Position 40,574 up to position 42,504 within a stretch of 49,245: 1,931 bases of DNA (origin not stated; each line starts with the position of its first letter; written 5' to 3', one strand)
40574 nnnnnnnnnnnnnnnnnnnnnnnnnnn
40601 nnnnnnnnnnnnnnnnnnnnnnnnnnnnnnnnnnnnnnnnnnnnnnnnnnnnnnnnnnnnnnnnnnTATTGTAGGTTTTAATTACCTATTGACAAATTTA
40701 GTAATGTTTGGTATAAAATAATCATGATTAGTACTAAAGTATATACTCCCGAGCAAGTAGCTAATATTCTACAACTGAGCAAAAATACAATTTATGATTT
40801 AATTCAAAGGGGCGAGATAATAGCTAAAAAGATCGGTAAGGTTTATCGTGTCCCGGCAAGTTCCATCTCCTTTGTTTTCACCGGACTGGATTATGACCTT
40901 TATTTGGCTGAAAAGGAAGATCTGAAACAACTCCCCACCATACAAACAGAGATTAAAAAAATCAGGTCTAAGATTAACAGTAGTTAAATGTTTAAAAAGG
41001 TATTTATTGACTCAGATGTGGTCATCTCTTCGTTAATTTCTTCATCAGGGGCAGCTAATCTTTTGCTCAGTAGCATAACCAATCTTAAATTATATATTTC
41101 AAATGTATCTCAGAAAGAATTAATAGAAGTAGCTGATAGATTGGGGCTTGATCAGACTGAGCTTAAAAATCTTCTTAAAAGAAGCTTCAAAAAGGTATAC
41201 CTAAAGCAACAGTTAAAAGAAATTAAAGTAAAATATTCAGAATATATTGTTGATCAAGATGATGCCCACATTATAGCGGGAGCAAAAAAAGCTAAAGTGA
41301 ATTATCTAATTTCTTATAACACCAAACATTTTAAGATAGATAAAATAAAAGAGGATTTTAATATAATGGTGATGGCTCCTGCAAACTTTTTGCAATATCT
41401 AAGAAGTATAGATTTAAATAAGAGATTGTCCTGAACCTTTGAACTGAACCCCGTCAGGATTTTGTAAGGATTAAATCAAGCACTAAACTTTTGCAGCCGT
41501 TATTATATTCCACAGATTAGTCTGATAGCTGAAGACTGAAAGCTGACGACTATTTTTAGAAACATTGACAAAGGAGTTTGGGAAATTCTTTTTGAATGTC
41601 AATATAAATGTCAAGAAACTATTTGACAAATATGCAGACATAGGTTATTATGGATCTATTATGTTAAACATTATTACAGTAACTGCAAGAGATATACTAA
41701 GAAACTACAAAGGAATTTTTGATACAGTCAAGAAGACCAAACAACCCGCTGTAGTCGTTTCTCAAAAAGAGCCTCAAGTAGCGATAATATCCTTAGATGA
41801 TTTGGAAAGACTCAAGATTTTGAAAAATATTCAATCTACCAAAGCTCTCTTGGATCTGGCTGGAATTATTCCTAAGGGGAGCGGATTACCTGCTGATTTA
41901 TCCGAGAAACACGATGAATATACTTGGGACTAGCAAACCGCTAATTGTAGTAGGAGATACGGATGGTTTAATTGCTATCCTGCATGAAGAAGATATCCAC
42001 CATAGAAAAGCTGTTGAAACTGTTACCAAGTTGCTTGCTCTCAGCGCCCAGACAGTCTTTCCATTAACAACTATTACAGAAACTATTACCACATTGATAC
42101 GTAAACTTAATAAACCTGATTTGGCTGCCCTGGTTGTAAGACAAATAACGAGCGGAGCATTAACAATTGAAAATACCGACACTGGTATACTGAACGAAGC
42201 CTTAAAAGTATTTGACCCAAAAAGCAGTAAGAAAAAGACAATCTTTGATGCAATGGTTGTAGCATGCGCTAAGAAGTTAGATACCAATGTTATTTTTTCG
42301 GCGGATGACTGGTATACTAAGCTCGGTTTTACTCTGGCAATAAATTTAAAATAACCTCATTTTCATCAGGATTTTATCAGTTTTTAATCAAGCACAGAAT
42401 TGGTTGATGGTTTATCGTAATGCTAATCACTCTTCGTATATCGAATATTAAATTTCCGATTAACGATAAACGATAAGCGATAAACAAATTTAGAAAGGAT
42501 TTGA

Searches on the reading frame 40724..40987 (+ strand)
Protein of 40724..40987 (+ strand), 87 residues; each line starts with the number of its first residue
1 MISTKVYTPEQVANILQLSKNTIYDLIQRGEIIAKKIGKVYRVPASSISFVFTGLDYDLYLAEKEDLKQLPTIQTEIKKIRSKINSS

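Call 5: search_protein_families(library=pfam, proteins=[window:40724-40987:+], max_evalue=0.1)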
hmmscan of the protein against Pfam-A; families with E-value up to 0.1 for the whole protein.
window:40724-40987:+ (87 aa): 7 families
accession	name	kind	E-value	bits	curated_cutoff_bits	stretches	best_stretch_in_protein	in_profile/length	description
PF12728.13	HTH_17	-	8.2e-13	48.8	27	1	6-48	1-43/51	Helix-turn-helix domain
PF21531.3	Rv2175c_wHTH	-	0.00021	21.6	27.1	1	5-45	14-54/57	DNA-binding protein Rv2175c, wHTH domain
PF12753.13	Nro1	-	0.014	14.9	26.5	1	31-72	299-340/421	Nuclear pore complex subunit Nro1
PF13309.12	HTH_22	-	0.032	14.7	29.6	1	10-27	45-62/63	HTH domain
PF14848.11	HU-DNA_bdg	-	0.038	14.5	30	1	7-41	45-79/124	DNA-binding domain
PF13384.12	HTH_23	-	0.058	13.7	24.6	0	7-29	18-40/50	Homeodomain-like domain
PF13551.12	HTH_29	-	0.095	13.3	28.1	0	3-29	9-35/64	Winged helix-turn helix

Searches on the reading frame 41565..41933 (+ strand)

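Call 5: search_protein_families(library=pfam, proteins=[window:41565-41933:+], max_evalue=0.1)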
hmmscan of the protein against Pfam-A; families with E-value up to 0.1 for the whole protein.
window:41565-41933:+ (122 aa): 1 family
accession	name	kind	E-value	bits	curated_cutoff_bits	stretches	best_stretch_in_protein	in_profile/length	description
PF02604.26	PhdYeFM_antitox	-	1.1e-05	25.5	29.8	1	38-93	3-58/74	Antitoxin Phd_YefM, type II toxin-antitoxin system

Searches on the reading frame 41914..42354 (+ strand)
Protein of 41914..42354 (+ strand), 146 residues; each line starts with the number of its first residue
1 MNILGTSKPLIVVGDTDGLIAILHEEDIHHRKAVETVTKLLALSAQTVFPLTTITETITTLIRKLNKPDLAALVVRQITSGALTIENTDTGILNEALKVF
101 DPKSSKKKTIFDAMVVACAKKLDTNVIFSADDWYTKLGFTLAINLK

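Call 5: search_protein_families(library=pfam, proteins=[window:41914-42354:+], max_evalue=0.1)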
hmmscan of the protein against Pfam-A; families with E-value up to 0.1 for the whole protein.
window:41914-42354:+ (146 aa): 1 family
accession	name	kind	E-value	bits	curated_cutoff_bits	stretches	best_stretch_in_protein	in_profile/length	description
PF01850.27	PIN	-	9.2e-12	46.1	23.6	1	15-132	4-112/120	PIN domain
